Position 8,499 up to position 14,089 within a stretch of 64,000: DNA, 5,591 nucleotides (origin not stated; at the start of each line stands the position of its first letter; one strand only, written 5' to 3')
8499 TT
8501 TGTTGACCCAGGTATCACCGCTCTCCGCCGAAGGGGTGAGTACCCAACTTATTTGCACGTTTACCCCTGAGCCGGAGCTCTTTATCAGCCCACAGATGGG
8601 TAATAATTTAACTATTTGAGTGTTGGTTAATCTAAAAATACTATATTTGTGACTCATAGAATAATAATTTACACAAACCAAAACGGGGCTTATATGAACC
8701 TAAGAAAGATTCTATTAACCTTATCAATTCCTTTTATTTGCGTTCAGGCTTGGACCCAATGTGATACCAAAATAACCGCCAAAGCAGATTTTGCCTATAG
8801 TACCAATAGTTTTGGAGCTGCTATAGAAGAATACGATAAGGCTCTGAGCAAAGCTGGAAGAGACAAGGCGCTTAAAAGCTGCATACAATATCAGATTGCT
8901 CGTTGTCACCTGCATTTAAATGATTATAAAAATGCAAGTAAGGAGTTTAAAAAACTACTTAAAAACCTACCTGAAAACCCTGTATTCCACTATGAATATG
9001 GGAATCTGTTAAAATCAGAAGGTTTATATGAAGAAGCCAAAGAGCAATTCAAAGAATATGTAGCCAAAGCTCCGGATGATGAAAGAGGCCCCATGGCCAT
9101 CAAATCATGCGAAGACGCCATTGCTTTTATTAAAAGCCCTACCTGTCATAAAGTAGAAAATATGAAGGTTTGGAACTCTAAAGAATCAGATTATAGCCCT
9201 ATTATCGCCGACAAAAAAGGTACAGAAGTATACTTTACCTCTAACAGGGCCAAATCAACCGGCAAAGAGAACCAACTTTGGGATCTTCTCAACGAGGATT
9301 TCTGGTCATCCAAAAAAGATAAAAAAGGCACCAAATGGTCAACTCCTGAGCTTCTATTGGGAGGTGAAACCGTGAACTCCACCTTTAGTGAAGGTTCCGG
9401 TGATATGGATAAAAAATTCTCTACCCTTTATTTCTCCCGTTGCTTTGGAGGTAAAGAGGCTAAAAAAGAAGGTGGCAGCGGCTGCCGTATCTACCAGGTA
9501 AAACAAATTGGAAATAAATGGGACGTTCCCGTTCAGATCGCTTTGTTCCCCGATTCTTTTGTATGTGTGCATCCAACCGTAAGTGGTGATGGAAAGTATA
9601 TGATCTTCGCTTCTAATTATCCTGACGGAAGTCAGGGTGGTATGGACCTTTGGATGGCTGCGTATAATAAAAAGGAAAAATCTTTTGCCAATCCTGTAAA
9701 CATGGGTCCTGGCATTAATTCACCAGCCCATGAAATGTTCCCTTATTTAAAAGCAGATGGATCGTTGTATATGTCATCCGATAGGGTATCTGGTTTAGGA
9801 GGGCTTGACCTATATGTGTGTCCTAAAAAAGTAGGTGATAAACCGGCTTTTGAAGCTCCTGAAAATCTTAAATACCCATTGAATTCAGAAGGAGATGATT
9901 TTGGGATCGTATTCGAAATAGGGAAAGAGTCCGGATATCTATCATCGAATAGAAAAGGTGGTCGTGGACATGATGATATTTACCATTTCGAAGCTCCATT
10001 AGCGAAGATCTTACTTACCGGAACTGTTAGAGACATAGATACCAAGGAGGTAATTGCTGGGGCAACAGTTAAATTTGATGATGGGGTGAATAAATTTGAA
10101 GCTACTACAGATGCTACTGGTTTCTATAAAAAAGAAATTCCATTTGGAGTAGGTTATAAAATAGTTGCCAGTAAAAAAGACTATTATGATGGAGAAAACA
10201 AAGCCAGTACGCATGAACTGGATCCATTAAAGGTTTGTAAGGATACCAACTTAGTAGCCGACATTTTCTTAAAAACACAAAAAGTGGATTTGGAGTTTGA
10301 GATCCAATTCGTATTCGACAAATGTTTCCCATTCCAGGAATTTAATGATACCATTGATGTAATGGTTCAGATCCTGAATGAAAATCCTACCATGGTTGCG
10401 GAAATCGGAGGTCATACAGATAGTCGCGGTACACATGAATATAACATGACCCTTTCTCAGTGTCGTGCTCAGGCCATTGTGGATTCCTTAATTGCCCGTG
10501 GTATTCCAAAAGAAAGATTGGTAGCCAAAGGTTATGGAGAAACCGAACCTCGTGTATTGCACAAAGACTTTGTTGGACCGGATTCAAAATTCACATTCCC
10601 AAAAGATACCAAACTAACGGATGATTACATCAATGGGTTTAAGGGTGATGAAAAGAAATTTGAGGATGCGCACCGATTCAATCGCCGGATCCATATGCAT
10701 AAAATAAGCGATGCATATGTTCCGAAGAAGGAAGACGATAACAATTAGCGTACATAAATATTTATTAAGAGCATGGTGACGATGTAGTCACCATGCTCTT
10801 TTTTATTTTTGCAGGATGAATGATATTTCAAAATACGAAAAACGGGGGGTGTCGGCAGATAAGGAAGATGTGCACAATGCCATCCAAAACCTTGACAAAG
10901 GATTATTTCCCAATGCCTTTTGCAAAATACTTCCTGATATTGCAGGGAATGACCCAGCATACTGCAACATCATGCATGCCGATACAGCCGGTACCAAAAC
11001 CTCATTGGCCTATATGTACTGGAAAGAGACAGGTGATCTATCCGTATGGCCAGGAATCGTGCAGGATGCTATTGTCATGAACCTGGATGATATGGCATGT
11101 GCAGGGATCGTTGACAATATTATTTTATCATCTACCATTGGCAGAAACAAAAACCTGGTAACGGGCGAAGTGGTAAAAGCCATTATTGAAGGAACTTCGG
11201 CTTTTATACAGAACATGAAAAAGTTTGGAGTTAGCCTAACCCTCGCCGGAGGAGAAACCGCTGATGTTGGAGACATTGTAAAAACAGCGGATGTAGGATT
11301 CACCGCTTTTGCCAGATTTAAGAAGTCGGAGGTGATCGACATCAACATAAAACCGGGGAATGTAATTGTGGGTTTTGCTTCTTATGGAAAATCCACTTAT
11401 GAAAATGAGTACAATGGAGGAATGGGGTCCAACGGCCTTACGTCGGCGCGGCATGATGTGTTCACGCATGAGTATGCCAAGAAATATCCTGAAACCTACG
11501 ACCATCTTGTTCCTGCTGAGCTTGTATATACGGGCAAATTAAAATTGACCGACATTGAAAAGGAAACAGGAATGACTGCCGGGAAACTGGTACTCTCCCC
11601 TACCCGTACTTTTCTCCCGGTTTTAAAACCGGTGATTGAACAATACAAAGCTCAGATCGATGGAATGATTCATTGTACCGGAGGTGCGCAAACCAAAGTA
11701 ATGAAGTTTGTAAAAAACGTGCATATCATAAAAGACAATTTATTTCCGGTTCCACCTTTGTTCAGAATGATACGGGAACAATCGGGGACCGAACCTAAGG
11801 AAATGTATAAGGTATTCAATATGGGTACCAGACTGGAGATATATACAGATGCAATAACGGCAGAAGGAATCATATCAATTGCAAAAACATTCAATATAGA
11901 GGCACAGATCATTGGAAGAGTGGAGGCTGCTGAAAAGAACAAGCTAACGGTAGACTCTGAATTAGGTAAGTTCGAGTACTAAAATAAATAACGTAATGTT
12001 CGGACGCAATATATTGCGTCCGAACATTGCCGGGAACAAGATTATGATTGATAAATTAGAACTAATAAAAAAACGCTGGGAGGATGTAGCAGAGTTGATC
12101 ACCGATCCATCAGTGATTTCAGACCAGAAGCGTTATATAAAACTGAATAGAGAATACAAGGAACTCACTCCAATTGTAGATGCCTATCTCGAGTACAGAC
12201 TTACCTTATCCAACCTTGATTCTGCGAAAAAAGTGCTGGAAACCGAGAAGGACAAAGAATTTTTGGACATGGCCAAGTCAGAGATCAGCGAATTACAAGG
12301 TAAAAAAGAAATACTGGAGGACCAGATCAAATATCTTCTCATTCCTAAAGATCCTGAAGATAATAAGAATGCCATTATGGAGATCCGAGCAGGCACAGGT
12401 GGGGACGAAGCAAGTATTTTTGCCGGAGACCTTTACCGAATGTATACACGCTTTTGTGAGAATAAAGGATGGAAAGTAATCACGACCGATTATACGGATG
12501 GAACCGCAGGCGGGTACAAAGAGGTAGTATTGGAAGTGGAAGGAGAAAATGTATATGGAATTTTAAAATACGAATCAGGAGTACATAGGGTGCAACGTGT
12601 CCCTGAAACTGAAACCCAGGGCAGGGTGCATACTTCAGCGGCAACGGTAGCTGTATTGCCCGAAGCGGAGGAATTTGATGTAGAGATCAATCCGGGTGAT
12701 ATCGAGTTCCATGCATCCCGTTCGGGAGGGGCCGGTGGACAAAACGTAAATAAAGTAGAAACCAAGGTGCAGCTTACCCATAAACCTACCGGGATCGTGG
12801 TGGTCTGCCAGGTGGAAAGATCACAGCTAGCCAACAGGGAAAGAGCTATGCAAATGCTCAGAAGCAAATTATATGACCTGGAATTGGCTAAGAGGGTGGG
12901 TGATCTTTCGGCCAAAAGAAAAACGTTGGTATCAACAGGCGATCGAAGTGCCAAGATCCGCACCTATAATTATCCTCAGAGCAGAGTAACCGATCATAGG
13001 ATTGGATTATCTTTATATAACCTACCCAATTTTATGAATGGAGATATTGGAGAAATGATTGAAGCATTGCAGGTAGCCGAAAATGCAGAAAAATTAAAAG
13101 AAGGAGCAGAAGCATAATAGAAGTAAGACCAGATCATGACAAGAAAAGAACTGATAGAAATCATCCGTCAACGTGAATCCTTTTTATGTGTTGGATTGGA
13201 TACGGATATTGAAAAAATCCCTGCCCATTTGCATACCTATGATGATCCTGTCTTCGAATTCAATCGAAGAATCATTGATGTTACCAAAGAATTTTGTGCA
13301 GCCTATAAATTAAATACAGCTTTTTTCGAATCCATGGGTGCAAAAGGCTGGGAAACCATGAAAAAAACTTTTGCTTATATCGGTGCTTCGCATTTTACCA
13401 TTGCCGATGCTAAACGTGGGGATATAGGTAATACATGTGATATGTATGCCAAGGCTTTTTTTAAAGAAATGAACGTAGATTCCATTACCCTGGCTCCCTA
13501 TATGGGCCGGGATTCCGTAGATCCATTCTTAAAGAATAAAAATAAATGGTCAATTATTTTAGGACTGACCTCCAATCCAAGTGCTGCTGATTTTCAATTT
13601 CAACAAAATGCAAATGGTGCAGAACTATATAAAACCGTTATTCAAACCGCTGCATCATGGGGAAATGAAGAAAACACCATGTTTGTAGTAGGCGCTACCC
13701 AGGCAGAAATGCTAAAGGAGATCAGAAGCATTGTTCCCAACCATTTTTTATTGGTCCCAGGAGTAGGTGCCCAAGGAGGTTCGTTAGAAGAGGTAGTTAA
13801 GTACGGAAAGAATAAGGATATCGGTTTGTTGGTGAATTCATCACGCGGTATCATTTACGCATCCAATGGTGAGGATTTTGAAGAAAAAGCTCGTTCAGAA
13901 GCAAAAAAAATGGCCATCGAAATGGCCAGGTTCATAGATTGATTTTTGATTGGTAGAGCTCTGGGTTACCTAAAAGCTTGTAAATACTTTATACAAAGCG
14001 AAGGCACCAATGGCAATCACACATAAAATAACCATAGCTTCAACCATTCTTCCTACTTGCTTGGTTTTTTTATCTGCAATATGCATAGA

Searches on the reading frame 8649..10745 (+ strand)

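Call 62: search_protein_families(library=pfam, proteins=[window:8649-10745:+], max_evalue=0.00001)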
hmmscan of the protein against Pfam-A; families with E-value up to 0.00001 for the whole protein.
window:8649-10745:+ (699 aa): 8 families
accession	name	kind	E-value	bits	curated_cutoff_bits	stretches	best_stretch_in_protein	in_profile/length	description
PF00691.25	OmpA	-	6.3e-14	52.5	27.2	1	567-638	15-88/98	OmpA family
PF13428.12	TPR_14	-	7.5e-09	35.9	23.5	0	80-120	4-44/44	Tetratricopeptide repeat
PF07676.18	PD40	-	9.6e-09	35.4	20.9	0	356-390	5-38/38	WD40-like Beta Propeller Repeat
PF07719.23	TPR_2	-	4.4e-08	33.1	27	0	80-110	4-34/34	Tetratricopeptide repeat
PF14559.12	TPR_19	-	7.7e-08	33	25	1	90-146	4-60/68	Tetratricopeptide repeat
PF13181.12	TPR_8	-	3.3e-06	27.2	25.7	0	80-105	4-29/34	Tetratricopeptide repeat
PF13620.12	CarboxypepD_reg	-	4.2e-06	27.4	32.3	1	456-516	2-63/82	Carboxypeptidase regulatory-like domain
PF13432.12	TPR_16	-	6.4e-06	27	32.7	0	82-144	2-64/65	Tetratricopeptide repeat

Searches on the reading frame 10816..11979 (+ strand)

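Call 62: search_protein_families(library=pfam, proteins=[window:10816-11979:+], max_evalue=0.00001)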
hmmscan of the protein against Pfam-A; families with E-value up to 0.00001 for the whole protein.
window:10816-11979:+ (388 aa): 2 families
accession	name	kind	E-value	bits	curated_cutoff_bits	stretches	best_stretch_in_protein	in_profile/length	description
PF02769.27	AIRS_C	-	2.6e-08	34.6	23.1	1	180-379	2-155/156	AIR synthase related protein, C-terminal domain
PF00586.29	AIRS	-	1.2e-07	32.6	24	1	51-164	15-108/112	AIR synthase related protein, N-terminal domain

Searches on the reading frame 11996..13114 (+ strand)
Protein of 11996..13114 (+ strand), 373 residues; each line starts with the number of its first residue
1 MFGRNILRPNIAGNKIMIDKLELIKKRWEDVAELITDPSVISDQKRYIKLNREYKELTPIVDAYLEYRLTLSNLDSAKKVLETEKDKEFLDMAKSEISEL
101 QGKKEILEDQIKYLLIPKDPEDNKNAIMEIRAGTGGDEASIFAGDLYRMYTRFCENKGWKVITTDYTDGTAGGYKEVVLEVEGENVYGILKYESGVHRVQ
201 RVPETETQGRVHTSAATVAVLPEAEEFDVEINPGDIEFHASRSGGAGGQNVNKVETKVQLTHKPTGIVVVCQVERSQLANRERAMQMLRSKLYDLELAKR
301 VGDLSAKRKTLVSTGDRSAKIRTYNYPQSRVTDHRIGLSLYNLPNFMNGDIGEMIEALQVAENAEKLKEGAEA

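Call 63: search_protein_families(library=pfam, proteins=[window:11996-13114:+], max_evalue=0.00001)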
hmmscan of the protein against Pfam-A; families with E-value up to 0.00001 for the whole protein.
window:11996-13114:+ (373 aa): 2 families
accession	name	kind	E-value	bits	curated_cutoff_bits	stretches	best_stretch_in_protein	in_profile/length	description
PF03462.23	PCRF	-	2.2e-75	253.2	24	1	24-218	1-194/194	PCRF domain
PF00472.26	RF-1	-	9e-39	132.5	35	1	226-335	2-116/116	RF-1 domain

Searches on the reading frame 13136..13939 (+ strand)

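Call 63: search_protein_families(library=pfam, proteins=[window:13136-13939:+], max_evalue=0.00001)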
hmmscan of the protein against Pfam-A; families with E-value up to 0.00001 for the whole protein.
window:13136-13939:+ (268 aa): 1 family
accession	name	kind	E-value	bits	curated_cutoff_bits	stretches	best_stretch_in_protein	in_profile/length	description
PF00215.30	OMPdecase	-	1.6e-25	90.8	27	1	17-245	3-214/221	Orotidine 5'-phosphate decarboxylase / HUMPS family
